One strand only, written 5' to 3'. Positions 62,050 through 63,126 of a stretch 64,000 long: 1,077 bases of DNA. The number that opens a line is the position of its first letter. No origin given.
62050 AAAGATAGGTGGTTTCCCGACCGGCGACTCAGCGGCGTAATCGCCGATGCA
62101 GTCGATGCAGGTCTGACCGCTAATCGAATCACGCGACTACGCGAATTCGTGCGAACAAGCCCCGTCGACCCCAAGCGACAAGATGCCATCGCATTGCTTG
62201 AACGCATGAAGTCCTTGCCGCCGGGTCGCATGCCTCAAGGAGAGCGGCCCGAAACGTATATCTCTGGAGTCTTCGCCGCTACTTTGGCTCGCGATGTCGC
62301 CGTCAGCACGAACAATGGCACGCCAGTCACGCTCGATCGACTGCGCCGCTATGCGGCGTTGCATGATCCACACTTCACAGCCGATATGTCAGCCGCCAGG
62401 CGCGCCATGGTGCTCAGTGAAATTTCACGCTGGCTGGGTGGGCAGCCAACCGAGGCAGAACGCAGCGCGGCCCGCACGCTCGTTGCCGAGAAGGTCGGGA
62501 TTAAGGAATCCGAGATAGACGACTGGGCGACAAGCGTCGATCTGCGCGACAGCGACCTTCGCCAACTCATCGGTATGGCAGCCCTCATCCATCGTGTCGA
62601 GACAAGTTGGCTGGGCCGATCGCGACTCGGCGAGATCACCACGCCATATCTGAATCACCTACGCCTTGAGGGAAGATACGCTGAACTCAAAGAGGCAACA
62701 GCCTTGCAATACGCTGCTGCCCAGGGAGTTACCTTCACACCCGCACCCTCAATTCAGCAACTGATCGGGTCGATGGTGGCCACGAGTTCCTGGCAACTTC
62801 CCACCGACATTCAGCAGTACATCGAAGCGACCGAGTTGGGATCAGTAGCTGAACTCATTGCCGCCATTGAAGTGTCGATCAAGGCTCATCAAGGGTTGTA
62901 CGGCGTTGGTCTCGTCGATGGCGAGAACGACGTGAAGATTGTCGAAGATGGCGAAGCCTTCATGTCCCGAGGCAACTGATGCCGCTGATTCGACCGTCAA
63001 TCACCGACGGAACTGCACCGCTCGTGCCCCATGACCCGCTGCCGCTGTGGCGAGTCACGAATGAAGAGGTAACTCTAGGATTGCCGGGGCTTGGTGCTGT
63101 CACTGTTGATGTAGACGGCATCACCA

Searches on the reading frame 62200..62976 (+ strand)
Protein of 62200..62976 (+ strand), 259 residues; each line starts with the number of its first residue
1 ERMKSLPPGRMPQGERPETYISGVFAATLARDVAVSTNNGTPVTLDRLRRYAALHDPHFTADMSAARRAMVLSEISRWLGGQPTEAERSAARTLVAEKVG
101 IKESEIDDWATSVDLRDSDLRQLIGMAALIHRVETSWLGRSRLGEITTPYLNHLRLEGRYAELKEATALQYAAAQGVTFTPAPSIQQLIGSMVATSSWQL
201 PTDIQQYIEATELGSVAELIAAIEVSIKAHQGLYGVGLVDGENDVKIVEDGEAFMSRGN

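Call 13: search_protein_families(library=pfam, proteins=[window:62200-62976:+], max_evalue=1)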
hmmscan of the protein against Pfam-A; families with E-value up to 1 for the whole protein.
window:62200-62976:+ (259 aa): 1 family
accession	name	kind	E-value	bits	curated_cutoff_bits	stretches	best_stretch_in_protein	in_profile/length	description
PF23952.1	LRR_EndoS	-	0.12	13.1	27.9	1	92-171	7-86/116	Endo-beta-N-acetylglucosaminidase EndoS LRR domain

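Call 27: search_solved_structures(query=A3, max_evalue=10, show_alignments=1)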
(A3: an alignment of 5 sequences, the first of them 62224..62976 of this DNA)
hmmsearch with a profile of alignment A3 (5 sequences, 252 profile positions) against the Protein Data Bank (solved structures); distinct sequences matched with E-value up to 10: 4.
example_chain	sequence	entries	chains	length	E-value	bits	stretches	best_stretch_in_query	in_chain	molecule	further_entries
4i8b_A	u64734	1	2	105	1.3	11.9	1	48-110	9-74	Thioredoxin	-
6kgx_b1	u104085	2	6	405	1.3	11.8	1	24-105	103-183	LR2_Hb | Phycobilisome 31.8 kDa linker polypeptide, phycoerythrin-associated, rod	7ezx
7y4l_b7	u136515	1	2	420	1.3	11.8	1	24-105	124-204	Phycobilisome 31.8 kDa linker polypeptide, phycoerythrin-associated, rod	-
7liz_A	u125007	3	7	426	1.4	11.8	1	24-105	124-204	LR6 | Phycobilisome 31.8 kDa linker polypeptide, phycoerythrin-associated, rod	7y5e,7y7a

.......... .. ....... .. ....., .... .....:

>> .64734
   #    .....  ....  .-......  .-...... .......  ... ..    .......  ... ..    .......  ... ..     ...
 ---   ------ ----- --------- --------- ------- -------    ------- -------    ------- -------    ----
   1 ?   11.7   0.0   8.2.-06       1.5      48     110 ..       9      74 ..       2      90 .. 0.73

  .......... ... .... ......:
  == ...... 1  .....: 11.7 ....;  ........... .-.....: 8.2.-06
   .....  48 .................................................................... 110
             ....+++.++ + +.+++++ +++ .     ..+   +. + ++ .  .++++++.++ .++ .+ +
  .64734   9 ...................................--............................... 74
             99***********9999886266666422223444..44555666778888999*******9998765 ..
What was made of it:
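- Tried and rejected: The TfuA C-domain profile from 5 sequences gave no meaningful PDB hit (call 27).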

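Call 36: find_homologous_proteins(query=window:62224-62976:+, max_evalue=0.001)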
Query window:62224-62976:+ (251 aa): 1 proteins with E <= 0.001 among 1705 candidates.
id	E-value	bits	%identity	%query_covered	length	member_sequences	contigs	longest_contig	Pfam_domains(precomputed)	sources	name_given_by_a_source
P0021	3.5e-62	228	49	99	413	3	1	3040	PF07812.19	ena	-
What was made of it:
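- Tried and rejected: The word-indexed homologue search with the TfuA C-domain gave only one hit (call 36).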

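Call 56: predict_structure(alignment_id=A6)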
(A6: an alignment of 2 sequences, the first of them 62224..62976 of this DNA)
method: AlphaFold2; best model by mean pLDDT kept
length: 251 residues; sequences in the alignment: 2
mean_pLDDT: 45.5   pTM: 0.37
mean pLDDT of the five models: 45.5, 42.2, 42.1, 40.0, 39.3
residues with pLDDT >= 90: 0; 70-90: 23; 50-70: 41; < 50: 187
segments of 3 or more residues with pLDDT < 50: 1-32, 34-59, 128-251
pLDDT, mean of each block of 10 residues (from residue 1): 28 35 42 44 38 47 51 71 71 78 67 61 52 40 41 41 31 35 35 40 40 47 35 35 35 27
secondary structure, 60 per line:
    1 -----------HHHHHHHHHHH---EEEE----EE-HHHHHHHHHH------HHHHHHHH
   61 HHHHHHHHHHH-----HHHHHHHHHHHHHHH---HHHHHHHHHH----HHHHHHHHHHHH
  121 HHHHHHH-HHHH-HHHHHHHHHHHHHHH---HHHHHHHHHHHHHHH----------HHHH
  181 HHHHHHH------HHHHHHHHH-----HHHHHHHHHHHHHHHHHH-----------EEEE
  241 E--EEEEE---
elements in order: H12-22 E26-29 H37-46 H53-71 H77-91 H95-104 H109-127 H129-132 H134-148 H152-166 H177-187 H194-202 H208-225 E237-241 E244-248
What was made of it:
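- Its AF2 model failed, with pLDDT 45 (call 56).
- Tried and rejected: The AF2 model built from that 2-sequence alignment was unusable (pLDDT 45, call 56), so no fold search was run on it.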

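Call 67: search_protein_representatives(protein=window:62224-62976:+)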
Query: 251 residues. Proteins with E-value up to 0.001 (for the whole library): 62; up to 1e-10: 21; up to 1e-30: 8. The best 62 are listed.
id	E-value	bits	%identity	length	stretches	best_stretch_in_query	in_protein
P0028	1.1e-51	192.1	40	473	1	4-250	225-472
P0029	1.6e-50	188.3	42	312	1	1-250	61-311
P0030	9.7e-49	182.4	40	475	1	1-234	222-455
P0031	4.1e-47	177.1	39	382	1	4-244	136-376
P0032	5.3e-45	170.2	41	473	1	1-233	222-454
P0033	1.2e-39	152.7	52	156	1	98-250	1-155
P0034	7.8e-33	130.4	36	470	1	3-231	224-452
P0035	4.9e-32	127.8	31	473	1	3-230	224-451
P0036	1.4e-28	116.4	32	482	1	9-237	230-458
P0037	9.2e-28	113.8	34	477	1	6-223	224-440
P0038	8.4e-27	110.7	34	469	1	3-232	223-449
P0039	2.6e-26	109.1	35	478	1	3-229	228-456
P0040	1.3e-25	106.8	36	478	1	2-216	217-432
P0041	4.2e-25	105.1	28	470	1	3-239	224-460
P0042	4.5e-21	91.9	32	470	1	1-234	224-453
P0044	6.0e-20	88.3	29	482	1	3-221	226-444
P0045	2.1e-16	76.7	25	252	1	3-233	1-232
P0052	1.4e-08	51.1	26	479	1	1-228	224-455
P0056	5.8e-08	49.0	26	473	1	3-250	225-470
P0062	1.0e-05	41.7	26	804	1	4-199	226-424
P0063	1.3e-05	41.4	25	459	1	20-231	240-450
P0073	9.6e-05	38.5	28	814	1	26-198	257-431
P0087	4.0e-04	36.5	27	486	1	21-215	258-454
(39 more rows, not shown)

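Call 68: find_encoding_contigs(protein=P0041, flank=6000, max_places=3)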
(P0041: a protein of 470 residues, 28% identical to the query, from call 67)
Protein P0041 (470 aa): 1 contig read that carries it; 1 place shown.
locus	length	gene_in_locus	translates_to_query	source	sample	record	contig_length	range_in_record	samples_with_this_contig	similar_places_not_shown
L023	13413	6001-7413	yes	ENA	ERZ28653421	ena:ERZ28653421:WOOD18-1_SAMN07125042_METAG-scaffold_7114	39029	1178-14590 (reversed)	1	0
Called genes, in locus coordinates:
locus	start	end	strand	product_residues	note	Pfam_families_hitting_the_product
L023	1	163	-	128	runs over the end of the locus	-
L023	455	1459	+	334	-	-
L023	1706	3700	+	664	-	PF00009:GTP_EFTU, PF22042:EF-G_D2 (weak), PF14492:EFG_III, PF03764:EFG_IV (weak), PF00679:EFG_C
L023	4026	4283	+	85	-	PF00583:Acetyltransf_1, PF13508:Acetyltransf_7, PF13673:Acetyltransf_10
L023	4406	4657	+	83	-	-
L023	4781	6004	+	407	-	PF02624:YcaO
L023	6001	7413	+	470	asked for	PF07812:TfuA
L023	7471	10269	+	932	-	PF00211:Guanylate_cyc, PF13401:AAA_22 (faint), PF13191:AAA_16 (weak), PF25872:HTH_77 (weak)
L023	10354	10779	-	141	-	PF00582:Usp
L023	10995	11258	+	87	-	-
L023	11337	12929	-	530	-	-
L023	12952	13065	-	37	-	-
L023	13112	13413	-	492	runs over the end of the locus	?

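Call 69: search_protein_families(library=pfam, proteins=[P0036, P0041, P0044, P0052, P0056, P0062, P0073, P0063, P0045, P0087], max_evalue=0.01)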
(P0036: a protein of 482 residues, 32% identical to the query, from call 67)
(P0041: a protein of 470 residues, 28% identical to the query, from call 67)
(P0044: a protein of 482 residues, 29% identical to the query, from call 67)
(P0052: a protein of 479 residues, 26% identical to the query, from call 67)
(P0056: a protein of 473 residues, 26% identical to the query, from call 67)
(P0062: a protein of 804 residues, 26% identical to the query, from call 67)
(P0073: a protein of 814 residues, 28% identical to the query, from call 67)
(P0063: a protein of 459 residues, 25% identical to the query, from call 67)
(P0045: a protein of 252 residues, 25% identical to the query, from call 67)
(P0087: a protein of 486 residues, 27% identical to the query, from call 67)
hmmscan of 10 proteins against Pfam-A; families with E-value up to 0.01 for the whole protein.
P0036 (482 aa): 1 family
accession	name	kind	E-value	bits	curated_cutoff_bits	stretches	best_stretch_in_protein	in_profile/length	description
PF07812.18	TfuA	-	2.1e-40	137.7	30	1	55-174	1-119/119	TfuA-like protein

P0041 (470 aa): 1 family
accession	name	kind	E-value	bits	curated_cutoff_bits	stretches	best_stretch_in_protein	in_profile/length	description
PF07812.18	TfuA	-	1.7e-33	115.4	30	1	53-172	1-119/119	TfuA-like protein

P0044 (482 aa): 1 family
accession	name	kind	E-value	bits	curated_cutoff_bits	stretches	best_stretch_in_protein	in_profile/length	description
PF07812.18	TfuA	-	4.9e-42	142.9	30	1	54-172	1-118/119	TfuA-like protein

P0052 (479 aa): 1 family
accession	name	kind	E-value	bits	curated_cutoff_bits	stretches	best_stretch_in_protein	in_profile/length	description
PF07812.18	TfuA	-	2.2e-41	140.8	30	1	54-172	1-118/119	TfuA-like protein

P0056 (473 aa): 2 families
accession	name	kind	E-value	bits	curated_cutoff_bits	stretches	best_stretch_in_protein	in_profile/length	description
PF07812.18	TfuA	-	8.2e-44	148.7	30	1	54-173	1-119/119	TfuA-like protein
PF04391.17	DUF533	-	0.0011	19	29.6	0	91-165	30-100/178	Protein of unknown function (DUF533)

P0062 (804 aa): 3 families
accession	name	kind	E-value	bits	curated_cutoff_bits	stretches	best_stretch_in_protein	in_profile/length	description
PF07812.18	TfuA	-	1.9e-39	134.6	30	1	54-173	1-119/119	TfuA-like protein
PF00891.24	Methyltransf_2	-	5.8e-16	58.9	22.3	1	628-780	55-209/210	O-methyltransferase domain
PF08100.18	Dimerisation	-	1.6e-07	31.5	25.6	1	491-561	11-85/93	O-methyltransferase dimerisation domain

P0073 (814 aa): 6 families
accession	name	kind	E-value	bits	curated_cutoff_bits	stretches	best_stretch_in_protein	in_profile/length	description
PF07812.18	TfuA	-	1.5e-38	131.7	30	1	63-181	1-118/119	TfuA-like protein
PF00891.24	Methyltransf_2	-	4.1e-11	43.1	22.3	1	645-790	60-209/210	O-methyltransferase domain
PF08100.18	Dimerisation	-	6.3e-10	39.2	25.6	1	504-578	10-90/93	O-methyltransferase dimerisation domain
PF08242.18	Methyltransf_12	-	5.9e-07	30.6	30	1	652-743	1-94/98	Methyltransferase domain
PF25213.1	HVO_A0261_N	-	3.7e-05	24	35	1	526-584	18-76/86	HVO_A0261 N-terminal domain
PF13649.12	Methyltransf_25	-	0.00097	20.2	27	1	651-734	1-86/97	Methyltransferase domain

P0063 (459 aa): 1 family
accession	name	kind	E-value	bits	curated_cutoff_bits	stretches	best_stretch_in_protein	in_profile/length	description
PF07812.18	TfuA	-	7.4e-40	135.9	30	1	54-172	1-118/119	TfuA-like protein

P0045 (252 aa): 0 families

P0087 (486 aa): 1 family
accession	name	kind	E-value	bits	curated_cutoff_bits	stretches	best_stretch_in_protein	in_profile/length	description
PF07812.18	TfuA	-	1.1e-43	148.2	30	1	71-189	1-118/119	TfuA-like protein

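Call 72: find_encoding_contigs(protein=P0052, flank=6000, max_places=3)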
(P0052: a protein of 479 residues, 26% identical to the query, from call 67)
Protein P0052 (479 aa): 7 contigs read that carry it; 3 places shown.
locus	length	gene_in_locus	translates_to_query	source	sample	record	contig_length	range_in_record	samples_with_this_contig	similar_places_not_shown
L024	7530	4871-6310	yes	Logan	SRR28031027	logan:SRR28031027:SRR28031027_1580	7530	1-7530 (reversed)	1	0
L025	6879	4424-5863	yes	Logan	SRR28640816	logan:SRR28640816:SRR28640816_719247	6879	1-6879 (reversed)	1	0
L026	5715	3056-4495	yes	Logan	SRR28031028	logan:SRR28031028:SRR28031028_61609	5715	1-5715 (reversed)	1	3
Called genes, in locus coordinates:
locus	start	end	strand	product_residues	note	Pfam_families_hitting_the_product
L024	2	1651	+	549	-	?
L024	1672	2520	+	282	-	-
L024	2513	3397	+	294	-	PF00685:Sulfotransfer_1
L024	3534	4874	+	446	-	PF02624:YcaO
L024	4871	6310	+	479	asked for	PF07812:TfuA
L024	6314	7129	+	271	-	-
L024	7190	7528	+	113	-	?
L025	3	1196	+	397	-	?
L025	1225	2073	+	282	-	-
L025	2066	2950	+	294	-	PF00685:Sulfotransfer_1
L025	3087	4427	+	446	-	PF02624:YcaO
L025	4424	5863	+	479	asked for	PF07812:TfuA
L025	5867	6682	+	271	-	-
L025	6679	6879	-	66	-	?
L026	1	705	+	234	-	?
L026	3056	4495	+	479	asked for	PF07812:TfuA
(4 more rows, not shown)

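Call 73: find_encoding_contigs(protein=P0062, flank=6000, max_places=3)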
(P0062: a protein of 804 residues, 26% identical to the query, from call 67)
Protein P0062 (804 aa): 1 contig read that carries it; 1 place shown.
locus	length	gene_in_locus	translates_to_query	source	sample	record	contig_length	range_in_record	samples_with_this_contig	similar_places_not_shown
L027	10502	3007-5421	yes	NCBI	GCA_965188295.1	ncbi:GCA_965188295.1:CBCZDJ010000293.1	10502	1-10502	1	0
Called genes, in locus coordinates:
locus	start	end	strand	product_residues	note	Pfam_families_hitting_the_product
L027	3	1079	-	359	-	?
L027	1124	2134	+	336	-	PF00027:cNMP_binding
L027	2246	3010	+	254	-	PF01656:CbiA, PF10609:ParA, PF13614:AAA_31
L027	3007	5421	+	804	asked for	PF07812:TfuA, PF08100:Dimerisation (weak), PF00891:Methyltransf_2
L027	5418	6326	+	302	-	-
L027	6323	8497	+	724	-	PF03412:Peptidase_C39, PF13529:Peptidase_C39_2 (weak), PF00664:ABC_membrane, PF00005:ABC_tran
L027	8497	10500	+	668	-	?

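Call 76: find_encoding_contigs(protein=P0036, flank=5000, max_places=2)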
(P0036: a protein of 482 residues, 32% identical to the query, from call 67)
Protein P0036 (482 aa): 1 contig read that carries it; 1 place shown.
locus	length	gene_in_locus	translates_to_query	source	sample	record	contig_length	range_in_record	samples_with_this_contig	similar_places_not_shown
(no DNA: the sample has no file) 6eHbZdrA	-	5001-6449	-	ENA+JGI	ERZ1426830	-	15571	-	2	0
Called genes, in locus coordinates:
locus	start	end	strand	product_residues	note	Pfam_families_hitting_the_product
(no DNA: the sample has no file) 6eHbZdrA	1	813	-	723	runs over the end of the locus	PF03412:Peptidase_C39, PF00664:ABC_membrane, PF00005:ABC_tran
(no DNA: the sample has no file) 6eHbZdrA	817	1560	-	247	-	-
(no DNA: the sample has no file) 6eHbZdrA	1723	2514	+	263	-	-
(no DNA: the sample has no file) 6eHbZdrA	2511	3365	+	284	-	PF00685:Sulfotransfer_1, PF13469:Sulfotransfer_3 (faint)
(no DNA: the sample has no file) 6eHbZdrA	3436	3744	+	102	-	-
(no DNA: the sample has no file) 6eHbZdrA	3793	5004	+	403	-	PF02624:YcaO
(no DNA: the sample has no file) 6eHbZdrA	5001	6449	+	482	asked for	PF07812:TfuA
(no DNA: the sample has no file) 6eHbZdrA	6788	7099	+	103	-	-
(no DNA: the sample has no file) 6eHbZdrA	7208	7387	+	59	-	PF01381:HTH_3, PF12844:HTH_19 (weak), PF13443:HTH_26 (weak), PF13560:HTH_31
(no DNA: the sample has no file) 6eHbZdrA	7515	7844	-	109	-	?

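Call 77: find_encoding_contigs(protein=P0056, flank=5000, max_places=2)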
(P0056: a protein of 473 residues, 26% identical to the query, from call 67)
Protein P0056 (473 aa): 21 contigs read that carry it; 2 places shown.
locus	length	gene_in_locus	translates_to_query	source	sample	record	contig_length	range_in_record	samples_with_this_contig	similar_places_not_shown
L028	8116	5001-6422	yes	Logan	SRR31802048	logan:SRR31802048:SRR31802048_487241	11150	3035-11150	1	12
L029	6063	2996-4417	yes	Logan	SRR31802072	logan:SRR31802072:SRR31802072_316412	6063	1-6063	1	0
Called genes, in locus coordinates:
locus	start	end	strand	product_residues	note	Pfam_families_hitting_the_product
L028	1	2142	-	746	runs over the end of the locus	PF03412:Peptidase_C39, PF00664:ABC_membrane, PF00005:ABC_tran, PF02463:SMC_N (faint)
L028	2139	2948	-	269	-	-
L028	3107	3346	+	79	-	PF07862:Nif11 (weak)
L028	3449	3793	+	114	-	-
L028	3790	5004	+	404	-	PF02624:YcaO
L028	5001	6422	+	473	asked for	PF07812:TfuA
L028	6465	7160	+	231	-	-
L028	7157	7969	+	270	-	PF00685:Sulfotransfer_1, PF13469:Sulfotransfer_3 (faint)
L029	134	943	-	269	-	-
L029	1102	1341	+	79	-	PF07862:Nif11 (weak)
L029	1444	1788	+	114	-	-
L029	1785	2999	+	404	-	PF02624:YcaO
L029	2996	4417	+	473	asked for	PF07812:TfuA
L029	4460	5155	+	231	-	-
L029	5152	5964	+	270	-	PF00685:Sulfotransfer_1, PF13469:Sulfotransfer_3 (faint)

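Call 78: find_encoding_contigs(protein=P0063, flank=5000, max_places=2)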
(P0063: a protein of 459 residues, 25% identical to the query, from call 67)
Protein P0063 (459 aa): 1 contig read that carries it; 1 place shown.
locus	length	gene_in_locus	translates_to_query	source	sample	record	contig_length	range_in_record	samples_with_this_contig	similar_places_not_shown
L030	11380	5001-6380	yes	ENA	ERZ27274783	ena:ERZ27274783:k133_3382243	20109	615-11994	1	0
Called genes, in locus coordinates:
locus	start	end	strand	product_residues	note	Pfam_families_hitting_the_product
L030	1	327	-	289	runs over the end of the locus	PF04909:Amidohydro_2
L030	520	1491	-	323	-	PF03401:TctC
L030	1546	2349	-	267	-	PF03328:HpcH_HpaI, PF02896:PEP-utilizers_C (weak)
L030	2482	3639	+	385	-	PF06500:FrsA-like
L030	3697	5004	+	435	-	PF02624:YcaO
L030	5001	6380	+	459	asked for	PF07812:TfuA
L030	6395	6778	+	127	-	PF07862:Nif11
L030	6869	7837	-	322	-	PF03401:TctC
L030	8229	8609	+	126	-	PF20332:DUF6627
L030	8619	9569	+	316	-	PF03412:Peptidase_C39 (weak), PF13529:Peptidase_C39_2, PF13424:TPR_12 (faint), PF00515:TPR_1 (faint), PF13432:TPR_16, PF14559:TPR_19, PF13431:TPR_17 (weak), PF07719:TPR_2 (weak), +2 more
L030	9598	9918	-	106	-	-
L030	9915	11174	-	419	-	PF00174:Oxidored_molyb, PF03404:Mo-co_dimer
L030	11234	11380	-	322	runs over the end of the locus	PF03401:TctC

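Call 93: search_solved_structures(query=A7, max_evalue=10, show_alignments=1)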
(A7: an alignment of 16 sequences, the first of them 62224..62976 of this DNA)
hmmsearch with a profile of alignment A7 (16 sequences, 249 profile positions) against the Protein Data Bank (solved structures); distinct sequences matched with E-value up to 10: 4.
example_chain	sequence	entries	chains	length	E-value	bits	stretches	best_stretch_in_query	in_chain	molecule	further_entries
2nsa_A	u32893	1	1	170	0.042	16.5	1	50-108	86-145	Trigger factor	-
3gu0_A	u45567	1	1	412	0.47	13.1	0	50-107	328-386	Trigger factor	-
6j0a_Q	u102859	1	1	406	0.48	13.1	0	50-107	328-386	Trigger factor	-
3gty_X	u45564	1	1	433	0.56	12.9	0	50-107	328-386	Trigger factor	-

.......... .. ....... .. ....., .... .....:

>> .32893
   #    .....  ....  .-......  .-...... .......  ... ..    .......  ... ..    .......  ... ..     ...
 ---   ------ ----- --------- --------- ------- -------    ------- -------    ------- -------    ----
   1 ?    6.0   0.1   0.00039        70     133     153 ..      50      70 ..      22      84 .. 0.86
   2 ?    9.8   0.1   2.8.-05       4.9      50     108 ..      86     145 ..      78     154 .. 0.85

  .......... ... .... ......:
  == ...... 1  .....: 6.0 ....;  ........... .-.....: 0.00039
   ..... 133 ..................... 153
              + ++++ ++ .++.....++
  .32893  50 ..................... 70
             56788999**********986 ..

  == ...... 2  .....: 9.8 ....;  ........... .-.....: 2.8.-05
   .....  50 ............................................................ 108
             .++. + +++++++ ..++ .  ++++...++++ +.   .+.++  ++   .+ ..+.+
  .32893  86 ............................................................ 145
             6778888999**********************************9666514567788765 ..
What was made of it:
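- Tried and rejected: The 16-sequence profile gave only marginal trigger-factor hits (call 93).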

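Call 94: search_protein_families(library=pfam, alignment_id=A7, max_evalue=1)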
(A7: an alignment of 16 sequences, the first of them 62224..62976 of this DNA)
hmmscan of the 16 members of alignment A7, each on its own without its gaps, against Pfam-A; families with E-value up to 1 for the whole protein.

A. member 1, window:62224-62976:+ (251 aa): 1 family
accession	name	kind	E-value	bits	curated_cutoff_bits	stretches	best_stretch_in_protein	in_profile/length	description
PF23952.1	LRR_EndoS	-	0.11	13.2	27.9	1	84-163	7-86/116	Endo-beta-N-acetylglucosaminidase EndoS LRR domain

B. families by the number of members that match (of 16 scanned): 12 families
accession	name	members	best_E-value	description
PF09312.16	SurA_N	2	0.033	SurA N-terminal domain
PF02671.26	PAH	1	0.018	Paired amphipathic helix repeat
PF13624.11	SurA_N_3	1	0.027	SurA-like N-terminal domain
PF09754.15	PAC2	1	0.031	PAC2 family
PF17782.7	DprA_WH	1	0.068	DprA winged helix domain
PF19790.4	DUF6274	1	0.1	Family of unknown function (DUF6274)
PF23952.1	LRR_EndoS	1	0.11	Endo-beta-N-acetylglucosaminidase EndoS LRR domain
PF14706.11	Tnp_DNA_bind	1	0.19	Transposase DNA-binding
PF20354.3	DUF6649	1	0.2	Family of unknown function (DUF6649)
PF15148.11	Apolipo_F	1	0.21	Apolipoprotein F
PF08684.15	ocr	1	0.23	DNA mimic ocr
PF19698.5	DUF6197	1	0.26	Family of unknown function (DUF6197)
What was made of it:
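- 61564..62979 (+): Long TfuA (471 aa): TfuA domain at residues 1-218, plus a conserved ~250-aa all-alpha C-terminal domain (62224..62976). The start overlaps the ycaO stop. Weak hints of a trigger-factor-C / SurA_N fold (calls 93, 94).
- The role proposed for the TfuA C-domain rests on co-occurrence and on E values of about 0.03-0.04 (calls 93, 94).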
